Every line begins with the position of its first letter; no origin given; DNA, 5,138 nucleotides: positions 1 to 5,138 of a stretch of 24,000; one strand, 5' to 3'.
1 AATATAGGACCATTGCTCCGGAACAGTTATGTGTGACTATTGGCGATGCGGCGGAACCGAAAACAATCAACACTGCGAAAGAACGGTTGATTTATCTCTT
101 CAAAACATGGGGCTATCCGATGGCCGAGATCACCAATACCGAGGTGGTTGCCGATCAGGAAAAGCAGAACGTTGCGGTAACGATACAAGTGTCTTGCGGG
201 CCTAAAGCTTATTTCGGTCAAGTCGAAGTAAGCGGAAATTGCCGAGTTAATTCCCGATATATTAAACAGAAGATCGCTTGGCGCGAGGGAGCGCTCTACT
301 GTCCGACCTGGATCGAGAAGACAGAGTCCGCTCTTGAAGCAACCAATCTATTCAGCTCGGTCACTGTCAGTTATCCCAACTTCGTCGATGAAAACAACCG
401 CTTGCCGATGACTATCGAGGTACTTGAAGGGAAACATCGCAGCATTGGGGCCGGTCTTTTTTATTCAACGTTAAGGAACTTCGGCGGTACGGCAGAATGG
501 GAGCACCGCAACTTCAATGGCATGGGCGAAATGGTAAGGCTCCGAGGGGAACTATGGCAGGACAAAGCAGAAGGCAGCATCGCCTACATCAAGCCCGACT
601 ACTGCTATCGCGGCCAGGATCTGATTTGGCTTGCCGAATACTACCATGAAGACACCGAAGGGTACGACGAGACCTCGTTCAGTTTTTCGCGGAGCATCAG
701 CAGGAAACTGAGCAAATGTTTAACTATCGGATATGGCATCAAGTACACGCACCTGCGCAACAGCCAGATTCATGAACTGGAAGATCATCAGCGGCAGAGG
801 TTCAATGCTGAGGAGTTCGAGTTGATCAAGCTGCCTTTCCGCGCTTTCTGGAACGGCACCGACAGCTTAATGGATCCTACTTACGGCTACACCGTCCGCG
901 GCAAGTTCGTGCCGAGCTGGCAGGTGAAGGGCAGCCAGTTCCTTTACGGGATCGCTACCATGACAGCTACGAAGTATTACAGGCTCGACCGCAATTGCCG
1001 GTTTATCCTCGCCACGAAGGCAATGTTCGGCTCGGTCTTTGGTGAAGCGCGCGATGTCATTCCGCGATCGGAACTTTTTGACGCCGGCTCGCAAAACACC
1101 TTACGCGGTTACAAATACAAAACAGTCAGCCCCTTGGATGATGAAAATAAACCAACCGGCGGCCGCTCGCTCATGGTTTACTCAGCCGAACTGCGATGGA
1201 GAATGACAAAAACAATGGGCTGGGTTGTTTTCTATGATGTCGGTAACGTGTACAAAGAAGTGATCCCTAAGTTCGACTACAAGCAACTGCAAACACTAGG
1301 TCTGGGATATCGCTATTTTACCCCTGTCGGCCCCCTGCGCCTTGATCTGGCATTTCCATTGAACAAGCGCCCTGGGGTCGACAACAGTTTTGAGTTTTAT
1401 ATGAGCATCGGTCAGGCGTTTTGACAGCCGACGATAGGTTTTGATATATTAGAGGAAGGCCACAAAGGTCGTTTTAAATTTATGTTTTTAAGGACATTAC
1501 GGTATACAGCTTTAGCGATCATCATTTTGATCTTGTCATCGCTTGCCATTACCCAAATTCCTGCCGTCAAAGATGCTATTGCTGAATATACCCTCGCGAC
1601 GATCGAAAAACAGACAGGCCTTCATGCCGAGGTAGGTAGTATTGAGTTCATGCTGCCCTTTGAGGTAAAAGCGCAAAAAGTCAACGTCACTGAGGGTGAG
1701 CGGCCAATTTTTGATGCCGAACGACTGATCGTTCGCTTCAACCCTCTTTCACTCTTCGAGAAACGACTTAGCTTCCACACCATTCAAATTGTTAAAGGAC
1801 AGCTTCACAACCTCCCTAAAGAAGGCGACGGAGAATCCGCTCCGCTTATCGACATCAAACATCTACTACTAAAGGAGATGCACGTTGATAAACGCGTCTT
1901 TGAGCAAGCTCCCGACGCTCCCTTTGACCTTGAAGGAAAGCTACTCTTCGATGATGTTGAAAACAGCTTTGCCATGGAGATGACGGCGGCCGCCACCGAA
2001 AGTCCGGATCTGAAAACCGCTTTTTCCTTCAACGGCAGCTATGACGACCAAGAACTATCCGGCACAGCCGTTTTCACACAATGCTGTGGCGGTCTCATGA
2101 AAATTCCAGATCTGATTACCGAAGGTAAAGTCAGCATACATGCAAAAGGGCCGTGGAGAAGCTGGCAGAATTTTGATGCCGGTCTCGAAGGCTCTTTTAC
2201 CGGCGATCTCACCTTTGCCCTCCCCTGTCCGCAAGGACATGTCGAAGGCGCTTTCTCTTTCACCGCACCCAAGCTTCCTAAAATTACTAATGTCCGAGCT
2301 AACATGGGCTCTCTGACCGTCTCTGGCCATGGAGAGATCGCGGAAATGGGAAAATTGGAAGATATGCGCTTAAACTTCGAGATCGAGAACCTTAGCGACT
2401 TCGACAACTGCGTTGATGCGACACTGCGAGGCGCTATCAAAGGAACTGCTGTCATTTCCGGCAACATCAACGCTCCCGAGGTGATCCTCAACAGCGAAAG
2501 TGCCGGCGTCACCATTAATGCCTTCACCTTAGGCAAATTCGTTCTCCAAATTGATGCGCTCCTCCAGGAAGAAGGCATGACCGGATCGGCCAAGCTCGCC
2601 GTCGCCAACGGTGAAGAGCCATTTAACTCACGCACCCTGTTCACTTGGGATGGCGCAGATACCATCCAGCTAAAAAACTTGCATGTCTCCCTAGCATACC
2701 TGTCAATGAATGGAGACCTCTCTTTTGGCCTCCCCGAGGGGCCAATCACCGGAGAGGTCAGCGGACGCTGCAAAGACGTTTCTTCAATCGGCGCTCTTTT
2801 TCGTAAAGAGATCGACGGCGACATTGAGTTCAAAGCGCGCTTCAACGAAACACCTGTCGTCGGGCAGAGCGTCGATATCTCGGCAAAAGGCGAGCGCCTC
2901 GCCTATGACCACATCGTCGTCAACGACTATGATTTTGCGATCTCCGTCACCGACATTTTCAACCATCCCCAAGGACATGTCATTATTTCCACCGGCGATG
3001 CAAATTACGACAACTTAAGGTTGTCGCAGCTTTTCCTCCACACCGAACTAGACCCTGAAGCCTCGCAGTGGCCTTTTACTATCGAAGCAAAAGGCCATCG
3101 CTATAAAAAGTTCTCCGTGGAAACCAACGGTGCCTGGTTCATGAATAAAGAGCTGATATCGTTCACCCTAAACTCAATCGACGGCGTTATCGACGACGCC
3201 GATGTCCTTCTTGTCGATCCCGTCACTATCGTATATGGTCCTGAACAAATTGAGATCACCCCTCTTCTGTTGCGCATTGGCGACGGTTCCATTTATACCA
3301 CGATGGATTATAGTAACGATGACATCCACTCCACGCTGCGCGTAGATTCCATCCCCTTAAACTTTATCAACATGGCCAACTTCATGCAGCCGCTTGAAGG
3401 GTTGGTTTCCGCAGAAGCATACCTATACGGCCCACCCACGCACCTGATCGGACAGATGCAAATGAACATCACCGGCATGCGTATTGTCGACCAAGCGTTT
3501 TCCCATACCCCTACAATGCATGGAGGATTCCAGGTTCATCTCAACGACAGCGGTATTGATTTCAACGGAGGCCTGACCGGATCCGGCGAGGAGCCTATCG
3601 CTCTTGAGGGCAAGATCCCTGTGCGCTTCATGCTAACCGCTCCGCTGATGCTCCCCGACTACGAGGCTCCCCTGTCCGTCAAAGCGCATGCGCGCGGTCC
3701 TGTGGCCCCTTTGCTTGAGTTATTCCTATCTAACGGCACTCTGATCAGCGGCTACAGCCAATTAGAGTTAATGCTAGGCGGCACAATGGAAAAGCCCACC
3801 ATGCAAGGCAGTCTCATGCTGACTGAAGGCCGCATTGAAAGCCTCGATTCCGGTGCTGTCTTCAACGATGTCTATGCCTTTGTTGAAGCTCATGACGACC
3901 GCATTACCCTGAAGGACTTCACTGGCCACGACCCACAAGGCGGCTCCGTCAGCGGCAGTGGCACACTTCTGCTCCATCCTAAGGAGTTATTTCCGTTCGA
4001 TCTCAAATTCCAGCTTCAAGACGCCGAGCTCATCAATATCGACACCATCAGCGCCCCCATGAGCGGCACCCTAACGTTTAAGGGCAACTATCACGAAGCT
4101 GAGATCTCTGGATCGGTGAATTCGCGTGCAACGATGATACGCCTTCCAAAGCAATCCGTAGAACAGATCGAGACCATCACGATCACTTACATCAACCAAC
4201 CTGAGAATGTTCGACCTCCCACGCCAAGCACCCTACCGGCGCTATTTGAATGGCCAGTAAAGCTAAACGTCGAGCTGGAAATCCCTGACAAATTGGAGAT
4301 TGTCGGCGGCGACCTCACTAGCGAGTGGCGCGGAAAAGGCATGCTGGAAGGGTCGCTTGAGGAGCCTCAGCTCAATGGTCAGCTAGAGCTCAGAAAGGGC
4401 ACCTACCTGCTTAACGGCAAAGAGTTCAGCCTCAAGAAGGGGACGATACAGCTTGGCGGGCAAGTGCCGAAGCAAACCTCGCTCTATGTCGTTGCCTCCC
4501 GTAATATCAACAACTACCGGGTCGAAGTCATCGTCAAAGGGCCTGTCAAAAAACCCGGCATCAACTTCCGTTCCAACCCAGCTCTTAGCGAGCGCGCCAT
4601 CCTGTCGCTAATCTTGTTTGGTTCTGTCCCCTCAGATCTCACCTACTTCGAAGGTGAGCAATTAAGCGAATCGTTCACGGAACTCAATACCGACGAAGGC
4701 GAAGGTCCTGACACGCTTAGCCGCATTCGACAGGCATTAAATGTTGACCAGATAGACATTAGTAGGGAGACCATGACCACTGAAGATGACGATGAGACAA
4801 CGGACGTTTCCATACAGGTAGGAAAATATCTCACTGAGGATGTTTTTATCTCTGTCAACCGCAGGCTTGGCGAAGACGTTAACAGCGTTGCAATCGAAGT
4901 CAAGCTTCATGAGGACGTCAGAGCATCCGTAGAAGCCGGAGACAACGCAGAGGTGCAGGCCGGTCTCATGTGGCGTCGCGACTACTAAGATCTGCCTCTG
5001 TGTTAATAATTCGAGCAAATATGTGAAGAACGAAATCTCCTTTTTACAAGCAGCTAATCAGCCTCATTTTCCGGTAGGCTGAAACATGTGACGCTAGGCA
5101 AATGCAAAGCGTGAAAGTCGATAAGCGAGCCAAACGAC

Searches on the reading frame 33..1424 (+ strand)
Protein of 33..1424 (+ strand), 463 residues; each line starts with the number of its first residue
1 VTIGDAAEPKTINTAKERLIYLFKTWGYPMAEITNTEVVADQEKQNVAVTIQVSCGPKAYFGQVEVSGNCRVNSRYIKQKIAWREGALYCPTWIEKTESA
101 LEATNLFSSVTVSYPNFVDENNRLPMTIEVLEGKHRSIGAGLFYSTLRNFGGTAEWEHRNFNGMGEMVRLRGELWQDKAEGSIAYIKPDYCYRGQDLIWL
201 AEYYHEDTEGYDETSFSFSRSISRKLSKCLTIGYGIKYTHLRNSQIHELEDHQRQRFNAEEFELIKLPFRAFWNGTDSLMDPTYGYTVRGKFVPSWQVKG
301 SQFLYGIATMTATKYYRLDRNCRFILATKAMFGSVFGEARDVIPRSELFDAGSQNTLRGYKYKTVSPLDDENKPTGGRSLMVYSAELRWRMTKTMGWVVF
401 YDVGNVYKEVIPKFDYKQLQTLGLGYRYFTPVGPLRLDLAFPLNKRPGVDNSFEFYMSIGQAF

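Call 8: search_protein_families(library=ncbifam, proteins=[window:33-1424:+], max_evalue=0.00001)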
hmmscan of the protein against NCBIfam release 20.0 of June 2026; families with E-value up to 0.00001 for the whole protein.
window:33-1424:+ (463 aa): 5 families
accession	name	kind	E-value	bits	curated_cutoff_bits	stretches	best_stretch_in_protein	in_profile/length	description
TIGR03303.1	OM_YaeT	equivalog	3.3e-61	207.6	297.15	1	9-463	273-741/741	outer membrane protein assembly factor BamA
NF047950.2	ATportTamA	equivalog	1.2e-42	146.2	625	1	7-461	130-567/569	autotransporter assembly complex protein TamA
NF008287.0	PRK11067.1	subfamily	1.1e-16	60.4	1181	1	16-367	305-669/802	outer membrane protein assembly factor BamA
NF052279.1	lipo_TamL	exception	6.1e-13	48.1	400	1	32-171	237-375/747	translocation and assembly module lipoprotein TamL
NF047779.1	Omp85_fam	subfamily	1.2e-08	34.9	200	1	266-463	226-423/423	Omp85 family outer membrane protein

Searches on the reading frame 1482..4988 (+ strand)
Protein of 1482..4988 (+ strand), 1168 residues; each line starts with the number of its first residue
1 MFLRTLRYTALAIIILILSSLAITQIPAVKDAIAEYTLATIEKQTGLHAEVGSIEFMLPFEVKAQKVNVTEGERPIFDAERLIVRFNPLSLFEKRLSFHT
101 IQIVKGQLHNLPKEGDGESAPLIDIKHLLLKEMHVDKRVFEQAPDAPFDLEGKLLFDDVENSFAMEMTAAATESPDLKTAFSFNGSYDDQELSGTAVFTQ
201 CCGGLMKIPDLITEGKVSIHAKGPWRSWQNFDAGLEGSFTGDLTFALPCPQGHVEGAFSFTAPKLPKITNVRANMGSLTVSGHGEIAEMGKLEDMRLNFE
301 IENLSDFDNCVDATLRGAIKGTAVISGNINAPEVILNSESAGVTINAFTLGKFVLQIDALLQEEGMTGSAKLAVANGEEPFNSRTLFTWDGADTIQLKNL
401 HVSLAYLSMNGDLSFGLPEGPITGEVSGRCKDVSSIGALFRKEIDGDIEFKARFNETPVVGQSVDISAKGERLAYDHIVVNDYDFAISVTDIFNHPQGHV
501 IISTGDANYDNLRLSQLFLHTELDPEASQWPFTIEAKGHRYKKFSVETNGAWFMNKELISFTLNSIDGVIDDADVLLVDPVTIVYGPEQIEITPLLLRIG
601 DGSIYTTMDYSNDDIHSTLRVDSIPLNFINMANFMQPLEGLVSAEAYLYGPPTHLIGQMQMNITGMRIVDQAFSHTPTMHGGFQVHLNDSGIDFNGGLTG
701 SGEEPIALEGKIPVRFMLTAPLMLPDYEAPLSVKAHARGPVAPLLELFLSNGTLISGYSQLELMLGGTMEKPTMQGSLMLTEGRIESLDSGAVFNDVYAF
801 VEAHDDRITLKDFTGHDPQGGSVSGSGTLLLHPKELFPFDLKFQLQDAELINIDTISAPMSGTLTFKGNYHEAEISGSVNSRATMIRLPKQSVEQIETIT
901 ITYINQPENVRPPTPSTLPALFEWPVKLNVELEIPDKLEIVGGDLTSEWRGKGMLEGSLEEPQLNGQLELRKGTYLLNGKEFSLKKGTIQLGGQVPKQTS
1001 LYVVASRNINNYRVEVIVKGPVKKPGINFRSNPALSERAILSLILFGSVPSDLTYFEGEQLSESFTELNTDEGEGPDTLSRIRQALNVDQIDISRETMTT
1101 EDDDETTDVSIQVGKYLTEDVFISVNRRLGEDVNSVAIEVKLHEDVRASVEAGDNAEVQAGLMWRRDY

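Call 8: search_protein_families(library=ncbifam, proteins=[window:1482-4988:+], max_evalue=0.00001)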
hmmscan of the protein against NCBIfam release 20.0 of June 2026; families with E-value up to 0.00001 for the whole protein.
window:1482-4988:+ (1168 aa): 2 families
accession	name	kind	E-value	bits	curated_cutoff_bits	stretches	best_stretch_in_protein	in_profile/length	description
NF047952.2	ATportTamB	equivalog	1.5e-21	76.1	825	1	444-1049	537-1132/1240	autotransporter assembly complex protein TamB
TIGR04411.1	T2SS_GspN_Lepto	equivalog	1.9e-11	43.9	50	1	8-154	8-150/280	type II secretion system protein GspN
